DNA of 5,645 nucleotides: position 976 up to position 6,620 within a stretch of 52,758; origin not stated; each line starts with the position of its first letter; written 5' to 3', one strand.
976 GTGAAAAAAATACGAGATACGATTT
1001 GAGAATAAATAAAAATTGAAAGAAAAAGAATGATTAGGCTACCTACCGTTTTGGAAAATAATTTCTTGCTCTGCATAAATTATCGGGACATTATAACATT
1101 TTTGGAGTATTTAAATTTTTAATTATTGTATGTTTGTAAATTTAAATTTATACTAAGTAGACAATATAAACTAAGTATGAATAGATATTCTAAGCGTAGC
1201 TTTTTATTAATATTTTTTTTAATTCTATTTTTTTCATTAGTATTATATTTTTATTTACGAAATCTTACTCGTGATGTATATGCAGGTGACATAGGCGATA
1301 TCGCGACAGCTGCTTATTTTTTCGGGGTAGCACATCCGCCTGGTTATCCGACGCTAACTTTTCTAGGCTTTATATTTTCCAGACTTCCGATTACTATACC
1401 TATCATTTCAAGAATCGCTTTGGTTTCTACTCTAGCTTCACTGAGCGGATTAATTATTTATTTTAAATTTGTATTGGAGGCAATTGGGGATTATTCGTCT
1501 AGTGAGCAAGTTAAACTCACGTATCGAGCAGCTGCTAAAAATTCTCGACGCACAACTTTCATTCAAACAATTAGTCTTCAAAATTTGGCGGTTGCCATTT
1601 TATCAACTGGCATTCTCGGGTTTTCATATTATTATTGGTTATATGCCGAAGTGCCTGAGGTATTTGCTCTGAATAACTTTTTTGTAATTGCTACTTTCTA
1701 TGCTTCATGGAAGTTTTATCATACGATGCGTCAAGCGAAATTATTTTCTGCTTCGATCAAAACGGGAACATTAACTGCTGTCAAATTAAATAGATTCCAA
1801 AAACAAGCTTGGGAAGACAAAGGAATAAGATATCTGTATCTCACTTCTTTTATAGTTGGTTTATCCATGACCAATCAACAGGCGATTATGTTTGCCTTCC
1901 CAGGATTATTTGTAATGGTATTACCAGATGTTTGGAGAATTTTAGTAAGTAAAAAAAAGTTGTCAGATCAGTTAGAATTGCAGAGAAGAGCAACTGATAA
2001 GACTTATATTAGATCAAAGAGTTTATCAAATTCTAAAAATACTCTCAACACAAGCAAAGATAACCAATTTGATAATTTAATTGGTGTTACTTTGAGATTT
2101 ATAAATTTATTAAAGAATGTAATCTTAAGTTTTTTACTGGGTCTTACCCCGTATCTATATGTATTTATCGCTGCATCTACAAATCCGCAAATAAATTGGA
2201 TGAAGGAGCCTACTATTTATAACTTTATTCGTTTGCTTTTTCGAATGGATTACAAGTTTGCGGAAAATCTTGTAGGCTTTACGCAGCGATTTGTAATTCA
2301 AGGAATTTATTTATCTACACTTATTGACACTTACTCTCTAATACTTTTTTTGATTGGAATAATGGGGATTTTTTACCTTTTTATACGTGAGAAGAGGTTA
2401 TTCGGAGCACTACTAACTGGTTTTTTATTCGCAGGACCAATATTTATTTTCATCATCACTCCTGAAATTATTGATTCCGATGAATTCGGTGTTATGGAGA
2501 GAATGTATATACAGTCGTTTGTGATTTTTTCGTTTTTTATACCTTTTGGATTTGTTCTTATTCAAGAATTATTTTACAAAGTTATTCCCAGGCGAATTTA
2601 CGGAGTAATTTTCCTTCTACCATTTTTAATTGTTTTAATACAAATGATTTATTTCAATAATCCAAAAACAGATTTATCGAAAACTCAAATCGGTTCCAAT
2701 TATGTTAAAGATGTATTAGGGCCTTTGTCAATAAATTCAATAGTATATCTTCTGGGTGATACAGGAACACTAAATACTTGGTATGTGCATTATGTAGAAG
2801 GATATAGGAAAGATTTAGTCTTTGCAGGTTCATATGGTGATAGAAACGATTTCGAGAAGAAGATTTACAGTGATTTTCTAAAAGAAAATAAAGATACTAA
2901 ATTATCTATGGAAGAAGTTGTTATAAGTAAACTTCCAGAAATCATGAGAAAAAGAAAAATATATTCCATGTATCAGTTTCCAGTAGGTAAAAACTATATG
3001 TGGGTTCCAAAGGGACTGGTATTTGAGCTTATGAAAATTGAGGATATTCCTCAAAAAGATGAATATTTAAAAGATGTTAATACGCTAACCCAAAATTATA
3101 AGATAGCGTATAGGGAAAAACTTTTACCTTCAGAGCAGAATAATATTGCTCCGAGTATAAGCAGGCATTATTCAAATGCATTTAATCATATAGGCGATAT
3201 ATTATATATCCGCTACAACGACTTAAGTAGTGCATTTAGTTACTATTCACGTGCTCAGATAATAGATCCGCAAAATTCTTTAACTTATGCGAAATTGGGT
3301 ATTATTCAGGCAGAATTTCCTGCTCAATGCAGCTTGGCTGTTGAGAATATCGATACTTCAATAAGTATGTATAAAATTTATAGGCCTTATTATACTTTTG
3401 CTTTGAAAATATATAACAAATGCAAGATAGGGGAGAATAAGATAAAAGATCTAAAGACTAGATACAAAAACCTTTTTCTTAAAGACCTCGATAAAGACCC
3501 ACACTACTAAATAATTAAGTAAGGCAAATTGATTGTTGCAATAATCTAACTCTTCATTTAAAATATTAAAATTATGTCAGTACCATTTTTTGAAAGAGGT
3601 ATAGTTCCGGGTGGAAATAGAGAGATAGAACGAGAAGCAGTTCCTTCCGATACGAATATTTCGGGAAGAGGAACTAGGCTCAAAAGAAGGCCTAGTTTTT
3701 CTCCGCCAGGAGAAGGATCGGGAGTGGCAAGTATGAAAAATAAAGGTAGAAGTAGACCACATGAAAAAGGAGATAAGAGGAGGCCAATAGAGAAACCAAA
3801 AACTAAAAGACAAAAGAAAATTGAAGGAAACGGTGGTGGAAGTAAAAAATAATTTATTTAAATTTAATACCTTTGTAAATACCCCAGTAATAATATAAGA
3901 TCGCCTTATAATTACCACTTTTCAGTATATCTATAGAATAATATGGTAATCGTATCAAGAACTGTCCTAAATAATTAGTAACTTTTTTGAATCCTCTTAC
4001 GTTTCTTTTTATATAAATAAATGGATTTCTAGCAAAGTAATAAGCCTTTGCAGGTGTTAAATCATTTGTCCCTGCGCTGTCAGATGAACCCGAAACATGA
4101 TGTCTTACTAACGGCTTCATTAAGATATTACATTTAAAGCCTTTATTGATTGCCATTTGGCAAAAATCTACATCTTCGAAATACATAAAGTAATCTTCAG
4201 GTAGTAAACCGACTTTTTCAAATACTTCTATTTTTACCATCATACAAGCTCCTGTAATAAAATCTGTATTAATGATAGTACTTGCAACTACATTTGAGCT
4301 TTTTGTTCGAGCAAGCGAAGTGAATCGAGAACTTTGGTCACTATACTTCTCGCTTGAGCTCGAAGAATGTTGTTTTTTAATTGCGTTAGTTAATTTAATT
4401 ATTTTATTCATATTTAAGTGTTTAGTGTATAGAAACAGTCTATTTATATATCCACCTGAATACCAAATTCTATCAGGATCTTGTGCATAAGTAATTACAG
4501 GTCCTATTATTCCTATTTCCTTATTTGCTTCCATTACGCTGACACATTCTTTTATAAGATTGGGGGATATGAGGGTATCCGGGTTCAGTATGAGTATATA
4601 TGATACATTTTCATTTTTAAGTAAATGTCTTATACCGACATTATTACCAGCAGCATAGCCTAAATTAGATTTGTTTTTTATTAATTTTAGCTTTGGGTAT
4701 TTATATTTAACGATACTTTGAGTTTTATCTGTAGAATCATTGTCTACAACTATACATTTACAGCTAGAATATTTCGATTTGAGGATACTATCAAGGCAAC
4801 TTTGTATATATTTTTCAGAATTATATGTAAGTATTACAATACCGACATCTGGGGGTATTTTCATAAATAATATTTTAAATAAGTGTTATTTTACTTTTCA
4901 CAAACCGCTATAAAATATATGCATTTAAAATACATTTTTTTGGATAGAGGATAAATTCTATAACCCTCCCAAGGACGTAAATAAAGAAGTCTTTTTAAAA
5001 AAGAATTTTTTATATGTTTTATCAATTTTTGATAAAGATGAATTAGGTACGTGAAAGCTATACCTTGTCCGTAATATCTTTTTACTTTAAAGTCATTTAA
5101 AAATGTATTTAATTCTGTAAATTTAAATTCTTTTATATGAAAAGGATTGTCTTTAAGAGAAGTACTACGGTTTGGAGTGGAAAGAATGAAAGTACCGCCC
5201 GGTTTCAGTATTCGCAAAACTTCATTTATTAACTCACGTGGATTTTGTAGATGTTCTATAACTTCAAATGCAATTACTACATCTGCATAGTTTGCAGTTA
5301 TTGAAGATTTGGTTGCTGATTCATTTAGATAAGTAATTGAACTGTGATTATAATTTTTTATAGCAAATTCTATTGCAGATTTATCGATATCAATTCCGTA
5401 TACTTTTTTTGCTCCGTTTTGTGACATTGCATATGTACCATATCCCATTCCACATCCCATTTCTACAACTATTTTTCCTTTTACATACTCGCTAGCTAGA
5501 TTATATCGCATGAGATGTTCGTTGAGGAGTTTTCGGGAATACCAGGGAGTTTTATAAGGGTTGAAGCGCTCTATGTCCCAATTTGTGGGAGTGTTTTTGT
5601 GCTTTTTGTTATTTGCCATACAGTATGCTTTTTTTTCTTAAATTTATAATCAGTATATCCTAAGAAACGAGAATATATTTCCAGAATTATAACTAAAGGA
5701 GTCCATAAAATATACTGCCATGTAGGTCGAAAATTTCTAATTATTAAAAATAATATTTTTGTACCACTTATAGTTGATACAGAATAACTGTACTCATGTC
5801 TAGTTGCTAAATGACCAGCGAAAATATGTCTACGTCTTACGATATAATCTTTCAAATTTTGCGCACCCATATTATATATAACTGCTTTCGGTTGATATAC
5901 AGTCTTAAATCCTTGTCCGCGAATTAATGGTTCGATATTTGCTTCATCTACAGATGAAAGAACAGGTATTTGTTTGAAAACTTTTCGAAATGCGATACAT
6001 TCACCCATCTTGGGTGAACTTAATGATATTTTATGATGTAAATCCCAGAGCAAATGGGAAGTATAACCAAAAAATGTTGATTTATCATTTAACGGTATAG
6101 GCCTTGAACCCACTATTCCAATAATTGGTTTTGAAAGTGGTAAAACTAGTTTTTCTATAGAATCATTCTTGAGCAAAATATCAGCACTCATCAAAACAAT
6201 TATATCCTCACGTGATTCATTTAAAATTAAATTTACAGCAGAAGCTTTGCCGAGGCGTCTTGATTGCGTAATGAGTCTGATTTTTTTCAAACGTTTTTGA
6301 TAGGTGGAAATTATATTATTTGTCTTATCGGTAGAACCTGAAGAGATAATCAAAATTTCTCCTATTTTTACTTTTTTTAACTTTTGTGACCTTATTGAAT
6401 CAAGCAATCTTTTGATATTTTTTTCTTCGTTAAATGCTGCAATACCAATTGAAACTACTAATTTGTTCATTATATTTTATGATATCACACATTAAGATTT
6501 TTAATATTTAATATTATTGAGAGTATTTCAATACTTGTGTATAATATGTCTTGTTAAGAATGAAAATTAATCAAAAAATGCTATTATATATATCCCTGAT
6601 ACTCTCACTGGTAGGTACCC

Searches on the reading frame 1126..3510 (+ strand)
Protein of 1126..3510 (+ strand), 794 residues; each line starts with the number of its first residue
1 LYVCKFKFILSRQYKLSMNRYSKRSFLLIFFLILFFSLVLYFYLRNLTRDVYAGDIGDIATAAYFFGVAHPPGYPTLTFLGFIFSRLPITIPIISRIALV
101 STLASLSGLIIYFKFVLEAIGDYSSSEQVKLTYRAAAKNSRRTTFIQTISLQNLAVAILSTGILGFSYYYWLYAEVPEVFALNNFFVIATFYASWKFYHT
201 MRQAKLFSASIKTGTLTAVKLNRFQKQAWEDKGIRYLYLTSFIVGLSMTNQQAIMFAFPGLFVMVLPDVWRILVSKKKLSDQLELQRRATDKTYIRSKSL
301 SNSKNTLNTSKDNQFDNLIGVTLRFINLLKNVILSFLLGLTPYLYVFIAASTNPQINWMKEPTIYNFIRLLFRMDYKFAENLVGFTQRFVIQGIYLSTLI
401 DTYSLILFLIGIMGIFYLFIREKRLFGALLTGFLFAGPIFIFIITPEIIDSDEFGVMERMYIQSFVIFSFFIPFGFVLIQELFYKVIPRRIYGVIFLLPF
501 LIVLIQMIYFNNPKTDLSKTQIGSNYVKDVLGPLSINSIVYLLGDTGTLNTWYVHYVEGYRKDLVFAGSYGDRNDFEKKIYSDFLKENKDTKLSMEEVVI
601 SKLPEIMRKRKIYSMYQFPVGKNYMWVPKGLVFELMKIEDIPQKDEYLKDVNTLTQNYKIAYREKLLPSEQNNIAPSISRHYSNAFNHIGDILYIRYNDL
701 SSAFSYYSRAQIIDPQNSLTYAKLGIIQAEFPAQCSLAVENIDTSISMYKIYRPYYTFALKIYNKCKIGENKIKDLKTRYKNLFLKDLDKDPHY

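Call 14: search_protein_families(library=pfam, proteins=[window:1126-3510:+], max_evalue=0.00001)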
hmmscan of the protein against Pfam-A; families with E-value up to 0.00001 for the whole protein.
window:1126-3510:+ (794 aa): 1 family
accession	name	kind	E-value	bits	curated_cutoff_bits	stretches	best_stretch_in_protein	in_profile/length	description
PF11028.14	TMEM260-like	-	3.5e-21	76.2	24.2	1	55-266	1-171/179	Protein O-mannosyl-transferase TMEM260-like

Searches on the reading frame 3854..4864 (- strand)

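Call 61: search_protein_families(library=pfam, proteins=[window:3854-4864:-], max_evalue=0.0001)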
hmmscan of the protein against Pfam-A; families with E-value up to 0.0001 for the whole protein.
window:3854-4864:- (336 aa): 3 families
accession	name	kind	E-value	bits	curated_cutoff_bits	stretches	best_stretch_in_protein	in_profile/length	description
PF00535.33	Glycos_transf_2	-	7.6e-26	91.5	23.3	1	9-150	2-141/168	Glycosyl transferase family 2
PF13641.12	Glyco_tranf_2_3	-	6e-20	72.7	27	1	5-258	1-213/230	Glycosyltransferase like family 2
PF13632.12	Glyco_trans_2_3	-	2.2e-07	31.3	27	0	89-163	1-67/198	Glycosyl transferase family group 2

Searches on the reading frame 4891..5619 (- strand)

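Call 61: search_protein_families(library=pfam, proteins=[window:4891-5619:-], max_evalue=0.0001)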
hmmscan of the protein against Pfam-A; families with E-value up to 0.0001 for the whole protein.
window:4891-5619:- (242 aa): 14 families
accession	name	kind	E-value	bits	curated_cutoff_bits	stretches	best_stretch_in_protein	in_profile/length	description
PF08241.18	Methyltransf_11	-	3.1e-21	76.3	21.2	1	53-146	2-95/95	Methyltransferase domain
PF13489.12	Methyltransf_23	-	1.1e-18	67.9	27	1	46-154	21-124/164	Methyltransferase domain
PF13847.12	Methyltransf_31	-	1.7e-17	63.9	27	1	47-162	3-122/145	Methyltransferase domain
PF13649.12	Methyltransf_25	-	1e-16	61.8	27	1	51-142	1-97/97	Methyltransferase domain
PF08242.18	Methyltransf_12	-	2.2e-13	51.2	30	1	52-144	1-98/98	Methyltransferase domain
PF06325.19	PrmA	-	1.3e-12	48.3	22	1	47-147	161-259/296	Ribosomal protein L11 methyltransferase (PrmA)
PF08003.17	Methyltransf_9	-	8.7e-08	31.9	23.8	1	46-148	114-219/315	Protein of unknown function (DUF1698)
PF02475.24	TRM5-TYW2_MTfase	-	2.4e-06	28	28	1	26-143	18-132/164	TRM5/TYW2 methyltransferase domain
PF05724.17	TPMT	-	3e-06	27.5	26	0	13-103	5-93/218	Thiopurine S-methyltransferase (TPMT)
PF01728.25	FtsJ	-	5.6e-06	26.8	24.1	1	34-147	11-138/181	FtsJ-like methyltransferase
PF05175.20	MTS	-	5.6e-06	26.5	23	1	41-146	27-138/170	Methyltransferase small domain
PF05401.17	NodS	-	5.4e-05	23.6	24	1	50-150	46-148/201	Nodulation protein S (NodS)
PF01209.24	Ubie_methyltran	-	5.5e-05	23.1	20.1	1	46-148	46-154/233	ubiE/COQ5 methyltransferase family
PF03291.22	mRNA_G-N7_MeTrfase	-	6.8e-05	22.6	26.6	0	39-154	46-188/315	mRNA (guanine-N(7))-methyltransferase domain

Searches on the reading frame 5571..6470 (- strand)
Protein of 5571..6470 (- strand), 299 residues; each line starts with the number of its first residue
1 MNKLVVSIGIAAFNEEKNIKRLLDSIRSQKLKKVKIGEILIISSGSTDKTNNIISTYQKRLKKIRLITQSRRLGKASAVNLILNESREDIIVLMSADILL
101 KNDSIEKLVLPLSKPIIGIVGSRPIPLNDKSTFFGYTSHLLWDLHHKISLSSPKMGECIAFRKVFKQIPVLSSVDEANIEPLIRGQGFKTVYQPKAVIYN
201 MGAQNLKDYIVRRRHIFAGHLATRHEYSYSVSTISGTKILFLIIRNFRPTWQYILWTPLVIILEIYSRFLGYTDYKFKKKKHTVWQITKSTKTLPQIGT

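Call 61: search_protein_families(library=pfam, proteins=[window:5571-6470:-], max_evalue=0.0001)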
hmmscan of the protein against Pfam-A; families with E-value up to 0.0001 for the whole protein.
window:5571-6470:- (299 aa): 2 families
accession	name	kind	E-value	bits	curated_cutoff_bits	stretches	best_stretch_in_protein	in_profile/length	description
PF00535.33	Glycos_transf_2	-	5.4e-25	88.7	23.3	1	7-131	1-123/168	Glycosyl transferase family 2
PF13641.12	Glyco_tranf_2_3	-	1.4e-09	38.7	27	1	7-210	4-221/230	Glycosyltransferase like family 2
